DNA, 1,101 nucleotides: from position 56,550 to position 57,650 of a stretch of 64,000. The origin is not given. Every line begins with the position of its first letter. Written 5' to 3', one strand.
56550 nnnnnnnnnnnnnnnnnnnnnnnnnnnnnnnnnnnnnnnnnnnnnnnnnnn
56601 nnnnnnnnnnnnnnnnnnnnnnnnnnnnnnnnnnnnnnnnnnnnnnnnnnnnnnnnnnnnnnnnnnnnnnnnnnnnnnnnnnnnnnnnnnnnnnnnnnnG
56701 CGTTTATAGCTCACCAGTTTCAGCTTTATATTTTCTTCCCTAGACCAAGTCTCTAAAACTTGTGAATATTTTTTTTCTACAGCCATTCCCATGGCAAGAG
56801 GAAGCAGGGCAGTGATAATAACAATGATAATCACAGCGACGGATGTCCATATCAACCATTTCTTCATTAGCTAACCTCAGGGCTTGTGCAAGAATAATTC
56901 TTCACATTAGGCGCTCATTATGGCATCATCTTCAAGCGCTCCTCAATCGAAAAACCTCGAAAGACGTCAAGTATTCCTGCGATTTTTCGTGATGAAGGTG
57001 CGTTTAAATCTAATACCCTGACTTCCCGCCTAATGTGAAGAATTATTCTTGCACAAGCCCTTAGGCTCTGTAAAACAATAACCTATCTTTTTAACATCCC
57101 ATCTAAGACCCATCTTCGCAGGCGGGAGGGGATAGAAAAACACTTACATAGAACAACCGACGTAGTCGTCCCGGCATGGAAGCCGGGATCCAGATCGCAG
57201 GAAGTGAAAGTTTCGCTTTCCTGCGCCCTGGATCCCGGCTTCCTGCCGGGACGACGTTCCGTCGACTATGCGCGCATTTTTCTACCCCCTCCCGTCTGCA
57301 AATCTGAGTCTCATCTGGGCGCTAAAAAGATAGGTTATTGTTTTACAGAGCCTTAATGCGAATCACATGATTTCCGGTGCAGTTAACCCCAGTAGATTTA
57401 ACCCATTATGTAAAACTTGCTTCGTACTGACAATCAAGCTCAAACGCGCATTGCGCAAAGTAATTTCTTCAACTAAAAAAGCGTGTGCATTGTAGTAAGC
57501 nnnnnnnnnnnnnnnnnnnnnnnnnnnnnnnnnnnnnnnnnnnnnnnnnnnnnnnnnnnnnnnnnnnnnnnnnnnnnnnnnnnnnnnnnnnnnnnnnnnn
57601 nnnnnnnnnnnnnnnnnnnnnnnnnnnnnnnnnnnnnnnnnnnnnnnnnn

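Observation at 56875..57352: A 480-bp block of two abutting nested palindromic elements upstream of argS, with a solo terminal repeat elsewhere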

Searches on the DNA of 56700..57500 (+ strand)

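Call 42: search_rna_families(source=window, start=56700, end=57500, threshold=evalue, max_evalue=10)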
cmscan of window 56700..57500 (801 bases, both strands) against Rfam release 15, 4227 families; matches with E-value up to 10: 15.
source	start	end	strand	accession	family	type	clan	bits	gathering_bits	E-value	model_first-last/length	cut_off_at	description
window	57146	57271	-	RF04173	MIR847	Gene; miRNA;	-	36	184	8.1e-06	1-164/164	no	MIR847 microRNA precursor family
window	57170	57250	-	RF03584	mir-2290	Gene; miRNA;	-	32.5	50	0.0012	1-80/80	no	mir-2290 microRNA precursor family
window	57176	57245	+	RF03964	mir-H1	Gene; miRNA;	-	30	97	0.009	1-85/85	no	mir-H1 microRNA precursor family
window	57176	57245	-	RF03964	mir-H1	Gene; miRNA;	-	27.9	97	0.027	1-85/85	no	mir-H1 microRNA precursor family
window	57176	57247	+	RF04255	MIR8001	Gene; miRNA;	-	26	90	0.015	1-67/67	no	MIR8001 microRNA precursor family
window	57179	57244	+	RF00919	mir-874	Gene; miRNA;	-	24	74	0.085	1-78/78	no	mir-874 microRNA precursor family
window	57127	57289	-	RF02409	snoR125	Gene; snRNA; snoRNA; CD-box;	-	21.3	100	0.017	1-200/200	no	Small nucleolar RNA snoR125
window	57169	57249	-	RF00919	mir-874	Gene; miRNA;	-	21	74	0.5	1-78/78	no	mir-874 microRNA precursor family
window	56805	56873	-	RF00530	snoMe28S-Cm2645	Gene; snRNA; snoRNA; CD-box;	CL00069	19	48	0.62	1-75/75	no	Small nucleolar RNA Me28S-Cm2645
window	57164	57263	+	RF03874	mir-8834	Gene; miRNA;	-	18.3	39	2.8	1-105/105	no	mir-8834 microRNA precursor family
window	57176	57244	+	RF03425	mir-1292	Gene; miRNA;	-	18.3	90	3.4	1-66/66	no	mir-1292 microRNA precursor family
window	56843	56916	-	RF01932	bxd_4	Gene; lncRNA;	-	15.7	40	3.7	1-106/106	no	Bithoraxoid conserved region 4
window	57170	57187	-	RF01322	CRISPR-DR9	Gene; CRISPR;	-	15.4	45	2.9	7-24/37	no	CRISPR RNA direct repeat element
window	57179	57243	+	RF03848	mir-1549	Gene; miRNA;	-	14.8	91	9.5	1-63/63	no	mir-1549 microRNA precursor family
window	56719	56783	+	RF00519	suhB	Gene; sRNA;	CL00108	13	41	9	1-77/77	no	Makes More Granules Regulator RNA (mmgR)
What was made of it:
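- On Known structured RNA family (Rfam): In the block, only generic miRNA-type hairpin matches appear, far below threshold (call 42).
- Tried and rejected: Rfam at a permissive threshold gave only generic hairpin noise (call 42).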

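Call 66: search_dna_similar(query=window:56868-57362:+, collection=plasmids, mode=distant, max_evalue=0.01, max_rows=10)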
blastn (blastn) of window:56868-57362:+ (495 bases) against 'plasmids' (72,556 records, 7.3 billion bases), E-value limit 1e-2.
No match.

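Call 67: search_dna_similar(query=window:56868-57362:+, collection=phages, mode=distant, max_evalue=0.01, max_rows=10)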
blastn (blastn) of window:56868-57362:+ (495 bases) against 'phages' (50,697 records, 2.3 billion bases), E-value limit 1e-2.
No match.

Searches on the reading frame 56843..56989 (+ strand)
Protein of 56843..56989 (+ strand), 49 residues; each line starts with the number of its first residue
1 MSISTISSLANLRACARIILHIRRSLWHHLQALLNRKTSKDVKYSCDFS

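Call 32: list_cluster_members(proteins=[window:56843-56989:+, window:56920-57018:+, window:57033-57143:-, window:57176-57304:+, window:57204-57353:+])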
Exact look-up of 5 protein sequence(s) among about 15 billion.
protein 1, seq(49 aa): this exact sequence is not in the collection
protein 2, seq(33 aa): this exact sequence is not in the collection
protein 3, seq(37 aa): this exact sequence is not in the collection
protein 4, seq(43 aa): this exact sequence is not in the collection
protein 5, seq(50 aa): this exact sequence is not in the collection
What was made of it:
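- Tried and rejected: Exact look-up of five block ORFs was negative (call 32).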
